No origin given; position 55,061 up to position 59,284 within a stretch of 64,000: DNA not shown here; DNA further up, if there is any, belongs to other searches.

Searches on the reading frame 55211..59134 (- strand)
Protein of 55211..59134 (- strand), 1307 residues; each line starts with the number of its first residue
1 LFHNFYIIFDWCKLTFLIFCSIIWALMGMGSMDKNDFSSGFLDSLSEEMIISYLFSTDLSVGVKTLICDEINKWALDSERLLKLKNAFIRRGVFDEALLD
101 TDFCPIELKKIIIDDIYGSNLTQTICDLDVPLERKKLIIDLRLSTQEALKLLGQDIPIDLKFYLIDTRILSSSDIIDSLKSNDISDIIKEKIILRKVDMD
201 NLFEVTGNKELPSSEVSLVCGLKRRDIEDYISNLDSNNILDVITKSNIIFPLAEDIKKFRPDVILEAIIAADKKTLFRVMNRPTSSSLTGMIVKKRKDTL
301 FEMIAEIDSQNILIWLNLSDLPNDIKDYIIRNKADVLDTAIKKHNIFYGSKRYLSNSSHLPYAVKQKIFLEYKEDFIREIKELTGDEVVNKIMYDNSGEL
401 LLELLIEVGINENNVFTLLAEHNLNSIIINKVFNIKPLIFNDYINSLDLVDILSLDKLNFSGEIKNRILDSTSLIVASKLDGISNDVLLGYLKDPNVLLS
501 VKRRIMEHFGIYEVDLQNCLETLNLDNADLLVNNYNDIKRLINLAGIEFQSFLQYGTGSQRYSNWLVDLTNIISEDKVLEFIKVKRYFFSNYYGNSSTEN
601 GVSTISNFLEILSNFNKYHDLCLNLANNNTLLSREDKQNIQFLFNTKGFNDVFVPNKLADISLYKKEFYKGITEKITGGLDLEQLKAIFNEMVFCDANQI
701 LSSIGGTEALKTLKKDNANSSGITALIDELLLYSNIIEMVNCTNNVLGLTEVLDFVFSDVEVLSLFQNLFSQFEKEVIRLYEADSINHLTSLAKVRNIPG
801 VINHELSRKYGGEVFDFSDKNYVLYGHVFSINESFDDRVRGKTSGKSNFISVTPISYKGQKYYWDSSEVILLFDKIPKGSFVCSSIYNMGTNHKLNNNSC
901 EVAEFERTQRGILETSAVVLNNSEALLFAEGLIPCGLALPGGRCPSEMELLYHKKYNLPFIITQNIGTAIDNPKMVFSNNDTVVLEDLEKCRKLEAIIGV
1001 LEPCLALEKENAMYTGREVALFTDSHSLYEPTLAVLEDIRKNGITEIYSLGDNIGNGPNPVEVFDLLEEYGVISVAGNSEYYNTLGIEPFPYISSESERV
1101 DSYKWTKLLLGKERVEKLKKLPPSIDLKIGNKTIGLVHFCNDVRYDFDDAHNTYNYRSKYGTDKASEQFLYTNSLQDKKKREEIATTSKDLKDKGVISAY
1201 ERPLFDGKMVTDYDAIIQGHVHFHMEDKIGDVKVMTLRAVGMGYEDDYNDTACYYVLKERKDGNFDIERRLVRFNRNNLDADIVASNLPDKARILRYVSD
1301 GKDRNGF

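Call 58: search_protein_families(library=padloc, proteins=[window:55211-59134:-], max_evalue=0.001)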
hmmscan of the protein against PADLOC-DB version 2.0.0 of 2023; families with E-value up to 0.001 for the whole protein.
window:55211-59134:- (1307 aa): 0 families

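Call 59: search_protein_families(library=pfam, proteins=[window:55211-59134:-], max_evalue=0.001)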
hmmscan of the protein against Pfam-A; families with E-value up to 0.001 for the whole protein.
window:55211-59134:- (1307 aa): 1 family
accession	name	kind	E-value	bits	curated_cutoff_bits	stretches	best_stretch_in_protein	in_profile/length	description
PF12850.12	Metallophos_2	-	2.5e-06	28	27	1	1019-1149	3-98/154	Calcineurin-like phosphoesterase superfamily domain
